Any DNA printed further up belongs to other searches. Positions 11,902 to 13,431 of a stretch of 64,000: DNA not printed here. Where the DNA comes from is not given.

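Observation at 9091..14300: Tightly coupled 5-gene operon combining G1PDH-like dehydrogenase, HutC regulator, DegT aminotransferase, atypical GH4 and ROK kinase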

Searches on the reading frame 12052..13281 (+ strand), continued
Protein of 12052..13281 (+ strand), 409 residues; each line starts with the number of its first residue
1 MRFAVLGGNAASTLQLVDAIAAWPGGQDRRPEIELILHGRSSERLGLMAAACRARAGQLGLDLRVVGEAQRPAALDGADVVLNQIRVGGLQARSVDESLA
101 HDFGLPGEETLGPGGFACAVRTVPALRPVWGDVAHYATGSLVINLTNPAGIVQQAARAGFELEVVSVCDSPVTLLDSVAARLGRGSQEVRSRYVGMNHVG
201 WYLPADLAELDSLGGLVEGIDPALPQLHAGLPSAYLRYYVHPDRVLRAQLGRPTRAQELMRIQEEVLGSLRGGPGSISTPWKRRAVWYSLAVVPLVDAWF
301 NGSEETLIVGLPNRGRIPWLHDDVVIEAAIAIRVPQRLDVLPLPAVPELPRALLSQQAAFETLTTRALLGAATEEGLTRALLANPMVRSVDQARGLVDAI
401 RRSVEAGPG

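Call 45: search_protein_families(library=ncbifam, proteins=[L020:4252-5484:+, L020:3590-4423:+, L091:8062-8856:+, L089:9213-10004:+, L089:2860-3888:-, L047:11259-12992:+, L047:13035-14012:+, L047:14019-15380:+, L089:4047-4961:+], max_evalue=0.00001)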
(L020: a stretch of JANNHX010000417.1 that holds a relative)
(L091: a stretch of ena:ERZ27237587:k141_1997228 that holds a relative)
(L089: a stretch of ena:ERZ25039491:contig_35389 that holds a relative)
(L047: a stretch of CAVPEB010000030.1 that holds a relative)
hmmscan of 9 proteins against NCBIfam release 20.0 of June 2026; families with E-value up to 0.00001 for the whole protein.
L020:4252-5484:+ (410 aa): 9 families
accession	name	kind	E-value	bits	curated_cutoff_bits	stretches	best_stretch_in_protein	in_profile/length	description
NF046059.1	NagB_SO3506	equivalog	6.7e-56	190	430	1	66-409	4-329/330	glucosamine-6-phosphate deaminase NagB-II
NF001484.0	PRK00331.1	subfamily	1.3e-40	139.4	381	1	66-406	254-597/601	isomerizing glutamine--fructose-6-phosphate transaminase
TIGR01135.1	glmS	equivalog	3.3e-36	125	418.05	1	66-406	253-603/607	glutamine--fructose-6-phosphate transaminase (isomerizing)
NF003915.0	PRK05441.1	subfamily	2e-08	33.6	168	1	149-207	132-190/300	N-acetylmuramic acid 6-phosphate etherase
NF009222.0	PRK12570.1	subfamily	1.5e-07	30.6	255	1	149-208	139-198/307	N-acetylmuramic acid 6-phosphate etherase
NF008458.0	PRK11337.1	equivalog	3.8e-07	29.4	378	1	145-201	185-241/293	MurR/RpiR family transcriptional regulator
NF008141.0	PRK10892.1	equivalog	3.1e-06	26.7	505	1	103-225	52-171/328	arabinose-5-phosphate isomerase KdsD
NF010701.0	PRK14101.1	equivalog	4.8e-06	25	920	1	125-200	492-566/638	bifunctional transcriptional regulator/glucokinase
NF040776.2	AlsR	equivalog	5.4e-06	25.5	400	1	149-205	177-232/279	transcriptional repressor AlsR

L020:3590-4423:+ (277 aa): 0 families

L091:8062-8856:+ (264 aa): 215 families (the best 25 are shown)
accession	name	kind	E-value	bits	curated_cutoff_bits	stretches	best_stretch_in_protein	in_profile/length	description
NF009093.0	PRK12429.1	subfamily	2.4e-59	200.7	258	1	7-259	3-255/259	3-hydroxybutyrate dehydrogenase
NF005559.1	PRK07231.1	subfamily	4.9e-59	199.8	215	1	7-260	2-247/249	glucose 1-dehydrogenase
TIGR01963.1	PHB_DH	subfamily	7.3e-59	199.1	307.05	1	10-259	2-251/255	3-hydroxybutyrate dehydrogenase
NF009931.0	PRK13394.1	subfamily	2.6e-57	194.3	340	1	5-259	3-258/262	3-hydroxybutyrate dehydrogenase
TIGR02415.1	23BDH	subfamily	3.5e-57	193.7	304.35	1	11-262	2-253/254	acetoin reductase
NF004198.0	PRK05653.1-3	equivalog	2.5e-56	190.9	296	1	7-260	5-246/248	3-oxoacyl-ACP reductase FabG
TIGR03971.1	SDR_subfam_1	subfamily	8.1e-56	189.3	300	1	7-259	1-267/271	mycofactocin-coupled SDR family oxidoreductase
NF004791.0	PRK06138.1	equivalog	1.2e-54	185.3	312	1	6-260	2-249/252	SDR family oxidoreductase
NF005309.0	PRK06841.1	subfamily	1.6e-53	181.8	286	1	4-259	10-251/255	GolD/DthD family dehydrogenase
NF009466.0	PRK12826.1-2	subfamily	3.7e-53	180.5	222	1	9-260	3-244/248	3-oxoacyl-ACP reductase FabG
NF004818.0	PRK06172.1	equivalog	1.2e-49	169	336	1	4-260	2-250/253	SDR family oxidoreductase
TIGR01830.1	3oxo_ACP_reduc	equivalog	2.4e-49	168.2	297.75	1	12-260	1-238/239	3-oxoacyl-[acyl-carrier-protein] reductase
NF004197.0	PRK05653.1-1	equivalog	2.4e-48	164.9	332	1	5-260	3-246/249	3-oxoacyl-ACP reductase FabG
NF004202.0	PRK05653.2-2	equivalog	1.8e-47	162.1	333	1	7-259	5-246/259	3-oxoacyl-ACP reductase FabG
NF009384.0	PRK12743.1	equivalog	5.3e-47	160.2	264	1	10-260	7-247/258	SDR family oxidoreductase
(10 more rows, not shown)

L089:9213-10004:+ (263 aa): 4 families
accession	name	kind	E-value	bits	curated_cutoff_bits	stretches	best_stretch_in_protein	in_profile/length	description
NF041392.1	XylDh_Gfo6_Halo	equivalog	2.9e-15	55.9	350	1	9-247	106-336/350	D-xylose 1-dehydrogenase Gfo6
TIGR04380.1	myo_inos_iolG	equivalog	4.7e-12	45.4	355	1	5-181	84-255/330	inositol 2-dehydrogenase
NF052479.1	LevoglcsnDh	equivalog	1.5e-11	43.6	650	1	7-112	95-203/386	levoglucosan dehydrogenase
NF040723.1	UDP-GlcNAcDh_Arch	equivalog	2.3e-07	30.6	450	1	10-108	85-174/302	UDP-N-acetylglucosamine 3-dehydrogenase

L089:2860-3888:- (342 aa): 7 families
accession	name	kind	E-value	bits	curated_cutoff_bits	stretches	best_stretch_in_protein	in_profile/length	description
NF001484.0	PRK00331.1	subfamily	9.8e-25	87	381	1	15-339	257-598/601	isomerizing glutamine--fructose-6-phosphate transaminase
TIGR01135.1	glmS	equivalog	1.6e-24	86.4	418.05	1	15-340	256-605/607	glutamine--fructose-6-phosphate transaminase (isomerizing)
NF046059.1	NagB_SO3506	equivalog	2e-21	76.7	430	1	89-339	83-327/330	glucosamine-6-phosphate deaminase NagB-II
NF041128.1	glucosaP_deam_GlmD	equivalog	7.2e-09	35.3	580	1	40-338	28-320/323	glucosamine-6-phosphate deaminase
NF008581.0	PRK11543.1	equivalog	7.4e-09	35.1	481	1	37-170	36-173/321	arabinose-5-phosphate isomerase GutQ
TIGR00393.1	kpsF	subfamily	1.3e-06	28.2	203.7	1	46-144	1-100/268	KpsF/GutQ family sugar-phosphate isomerase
NF008141.0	PRK10892.1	equivalog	9.6e-06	25.1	505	0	44-143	48-148/328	arabinose-5-phosphate isomerase KdsD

L047:11259-12992:+ (577 aa): 1 family
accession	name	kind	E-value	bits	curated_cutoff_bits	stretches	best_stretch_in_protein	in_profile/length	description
TIGR00909.1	2A0306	subfamily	1.2e-06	27.7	556.8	1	55-482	1-381/429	amino acid transporter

L047:13035-14012:+ (325 aa): 0 families

L047:14019-15380:+ (453 aa): 0 families

L089:4047-4961:+ (304 aa): 13 families
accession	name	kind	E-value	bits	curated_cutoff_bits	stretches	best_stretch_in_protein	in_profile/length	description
TIGR00744.1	ROK_glcA_fam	subfamily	1e-41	143.3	260.35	1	5-296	1-308/318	ROK family glucokinase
NF007108.0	PRK09557.1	equivalog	8.5e-29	100.8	443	1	5-295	4-299/303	fructokinase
NF003461.0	PRK05082.1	subfamily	9.8e-29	100.6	283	1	5-295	4-285/291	N-acetylmannosamine kinase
NF047821.1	NactlManKinNanK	equivalog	1.1e-26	94.1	450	1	5-296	4-286/288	N-acetylmannosamine kinase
NF007251.0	PRK09698.1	equivalog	5.5e-24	84.9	253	1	4-296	8-296/304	allose kinase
NF045551.1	GK_Pyrobac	equivalog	3.2e-21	75.9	500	1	5-297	3-281/294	ATP-dependent glucokinase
NF049930.1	TransRegMlc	equivalog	7e-21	75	530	1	59-193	144-277/405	sugar metabolism global transcriptional regulator Mlc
NF009835.0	PRK13310.1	equivalog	1.5e-19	70.4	380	1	6-297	4-301/303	N-acetylglucosamine kinase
NF047937.1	TransRegNagC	equivalog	1.7e-19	70.3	650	1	5-250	82-336/399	DNA-binding transcriptional regulator NagC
NF042998.1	bglucokin_BglK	equivalog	7.8e-16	58.1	550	1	7-292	6-281/291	beta-glucoside kinase BglK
NF045942.1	PolPhglucPhase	equivalog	5.5e-11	42.7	250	1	4-161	2-157/242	polyphosphate--glucose phosphotransferase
NF009836.0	PRK13311.1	equivalog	6.6e-10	38.6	551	1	6-237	4-241/256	N-acetyl-D-glucosamine kinase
NF045550.1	FrctkaseScrK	equivalog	8.5e-10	38.5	400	1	61-203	55-205/293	fructokinase ScrK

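Call 56: search_protein_families(library=pfam, proteins=[L049:1730-2536:+, L049:2686-4608:+, L049:4614-5750:+, L049:5778-6884:+, L049:6945-7955:+, L049:9352-10779:+, L049:10949-12394:+, L049:12551-14227:+, L049:14248-15165:+], max_evalue=0.0001)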
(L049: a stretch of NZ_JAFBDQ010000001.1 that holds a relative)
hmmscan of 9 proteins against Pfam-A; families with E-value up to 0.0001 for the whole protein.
L049:1730-2536:+ (268 aa): 2 families
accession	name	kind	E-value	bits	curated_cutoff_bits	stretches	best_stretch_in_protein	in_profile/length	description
PF00072.30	Response_reg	-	2.5e-16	60.2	30.2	1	7-121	1-110/111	Response regulator receiver domain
PF16963.10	PelD_GGDEF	-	2.2e-05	24.7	27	1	146-229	8-94/125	PelD GGDEF domain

L049:2686-4608:+ (640 aa): 2 families
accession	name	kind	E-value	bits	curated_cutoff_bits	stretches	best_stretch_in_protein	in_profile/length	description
PF00128.31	Alpha-amylase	-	3e-59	201.9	22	1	132-532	1-375/446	Alpha amylase, catalytic domain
PF02903.20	Alpha-amylase_N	-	4.1e-06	27.4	23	1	27-111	21-110/120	Alpha amylase, N-terminal ig-like domain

L049:4614-5750:+ (378 aa): 4 families
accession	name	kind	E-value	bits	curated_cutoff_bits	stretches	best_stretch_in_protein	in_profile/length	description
PF12832.13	MFS_1_like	-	4.9e-64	217.2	25.2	1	3-350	4-372/373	MFS_1 like family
PF07690.21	MFS_1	-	1.5e-24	87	33.4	2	7-275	5-289/347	Major Facilitator Superfamily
PF03825.22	Nuc_H_symport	-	1.1e-16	61.4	25.9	1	17-367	22-389/400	Nucleoside H+ symporter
PF01306.25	LacY_symp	-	5.7e-10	39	24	1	3-367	12-400/413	LacY proton/sugar symporter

L049:5778-6884:+ (368 aa): 16 families
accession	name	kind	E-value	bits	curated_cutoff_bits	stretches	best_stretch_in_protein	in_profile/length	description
PF04015.17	DUF362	-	1.2e-55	189.1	24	1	43-312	2-200/200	Domain of unknown function (DUF362)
PF00037.32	Fer4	-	3.6e-18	65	21.1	2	217-238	2-23/24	4Fe-4S binding domain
PF14697.11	Fer4_21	-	7.4e-16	58.5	35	2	191-238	4-57/59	4Fe-4S dicluster domain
PF12837.12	Fer4_6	-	7.2e-15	54.6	25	2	216-238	2-24/24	4Fe-4S binding domain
PF12838.12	Fer4_7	-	7.6e-13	49.1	27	1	194-237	1-52/52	4Fe-4S dicluster domain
PF13237.11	Fer4_10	-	8e-13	48.6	25.5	2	190-234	4-53/53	4Fe-4S dicluster domain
PF12797.12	Fer4_2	-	1.6e-11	43.8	24.5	1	217-235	4-22/22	4Fe-4S binding domain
PF25160.1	LdpA_Fe-S-bd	-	4.3e-11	42.9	27.6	1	201-240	9-45/49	LdpA Fe-S cluster-binding domain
PF13484.11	Fer4_16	-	4.1e-10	40.7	30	1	222-251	1-29/66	4Fe-4S double cluster binding domain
PF13187.11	Fer4_9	-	1.2e-09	38.4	27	1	194-238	1-52/52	4Fe-4S dicluster domain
PF13183.11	Fer4_8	-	1.4e-07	32.4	27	0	221-235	3-17/68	4Fe-4S dicluster domain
PF13534.11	Fer4_17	-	1.1e-06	29.5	22.2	0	190-208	41-59/61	4Fe-4S dicluster domain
PF12800.12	Fer4_4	-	2.2e-06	28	24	0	221-235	2-16/17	4Fe-4S binding domain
PF12798.12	Fer4_3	-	1.7e-05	25.7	27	0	223-237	1-15/15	4Fe-4S binding domain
PF17179.9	Fer4_22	-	4.6e-05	24.6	27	0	217-235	75-93/95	4Fe-4S dicluster domain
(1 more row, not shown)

L049:6945-7955:+ (336 aa): 4 families
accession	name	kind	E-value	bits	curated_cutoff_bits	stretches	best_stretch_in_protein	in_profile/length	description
PF13377.12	Peripla_BP_3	-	3.2e-36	125.3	26.5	1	175-333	2-167/167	Periplasmic binding protein-like domain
PF00532.27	Peripla_BP_1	-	6.6e-22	78.7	22.2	1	75-312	11-261/281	Periplasmic binding proteins and sugar binding domain of LacI family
PF13407.12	Peripla_BP_4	-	3.9e-14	53.3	35.1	1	83-316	16-258/258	Periplasmic binding protein domain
PF00356.27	LacI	-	9.5e-14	51.4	27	1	4-49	1-46/46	Bacterial regulatory proteins, lacI family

L049:9352-10779:+ (475 aa): 1 family
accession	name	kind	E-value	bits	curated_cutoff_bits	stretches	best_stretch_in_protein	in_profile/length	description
PF00069.31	Pkinase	-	4.5e-07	30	31.7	1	3-243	15-258/263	Protein kinase domain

L049:10949-12394:+ (481 aa): 5 families
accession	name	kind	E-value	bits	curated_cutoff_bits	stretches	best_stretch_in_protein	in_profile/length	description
PF13487.12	HD_5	-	3.2e-38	131.6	27.2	1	305-465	7-170/170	HD domain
PF00990.26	GGDEF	-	4.9e-32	111.4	23.8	1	143-290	2-159/161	Diguanylate cyclase, GGDEF domain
PF01966.28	HD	-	6.1e-20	72.1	22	1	321-434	10-116/116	HD domain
PF00989.32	PAS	-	3.5e-09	37.1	22.6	1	19-73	2-56/113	PAS fold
PF13426.13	PAS_9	-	6.7e-05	23.6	27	0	35-129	8-102/103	PAS domain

L049:12551-14227:+ (558 aa): 2 families
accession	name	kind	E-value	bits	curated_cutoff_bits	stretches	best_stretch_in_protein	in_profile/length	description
PF00563.25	EAL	-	1.6e-75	253.9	31.3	1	309-541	4-236/236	EAL domain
PF00990.26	GGDEF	-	1e-21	77.8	23.8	1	134-284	3-157/161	Diguanylate cyclase, GGDEF domain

L049:14248-15165:+ (305 aa): 2 families
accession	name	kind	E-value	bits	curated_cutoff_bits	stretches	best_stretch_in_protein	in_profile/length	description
PF00781.29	DAGK_cat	-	1.9e-35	121.6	23.6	1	11-134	1-125/125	Diacylglycerol kinase catalytic domain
PF19279.4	YegS_C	-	3e-20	73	27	1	143-302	3-157/158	YegS C-terminal NAD kinase beta sandwich-like domain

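Call 60: find_encoding_contigs(protein=P0002, flank=8000, max_places=3)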
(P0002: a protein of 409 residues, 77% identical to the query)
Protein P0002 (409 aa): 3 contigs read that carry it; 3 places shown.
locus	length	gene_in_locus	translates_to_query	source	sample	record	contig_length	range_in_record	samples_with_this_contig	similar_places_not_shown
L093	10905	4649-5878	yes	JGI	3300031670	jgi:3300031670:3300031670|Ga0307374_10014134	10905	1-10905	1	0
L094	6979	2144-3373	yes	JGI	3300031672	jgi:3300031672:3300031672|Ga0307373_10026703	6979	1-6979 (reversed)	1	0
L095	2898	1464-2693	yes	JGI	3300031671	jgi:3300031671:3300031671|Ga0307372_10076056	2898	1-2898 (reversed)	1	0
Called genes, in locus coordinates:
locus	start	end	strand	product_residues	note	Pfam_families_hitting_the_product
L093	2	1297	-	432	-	?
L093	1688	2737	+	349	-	PF13685:Fe-ADH_2 (weak)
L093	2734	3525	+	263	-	PF00392:GntR, PF14502:HTH_41 (weak), PF07702:UTRA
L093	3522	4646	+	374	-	PF01041:DegT_DnrJ_EryC1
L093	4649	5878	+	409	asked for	PF02056:Glyco_hydro_4, PF11975:Glyco_hydro_4C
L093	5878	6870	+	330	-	PF00480:ROK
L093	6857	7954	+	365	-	PF01380:SIS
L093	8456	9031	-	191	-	PF00239:Resolvase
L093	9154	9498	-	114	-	PF01381:HTH_3 (weak)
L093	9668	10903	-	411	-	?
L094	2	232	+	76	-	?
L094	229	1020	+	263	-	PF00392:GntR, PF14502:HTH_41 (weak), PF07702:UTRA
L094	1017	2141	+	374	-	PF01041:DegT_DnrJ_EryC1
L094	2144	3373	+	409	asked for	PF02056:Glyco_hydro_4, PF11975:Glyco_hydro_4C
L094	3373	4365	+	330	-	PF00480:ROK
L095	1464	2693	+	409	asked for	PF02056:Glyco_hydro_4, PF11975:Glyco_hydro_4C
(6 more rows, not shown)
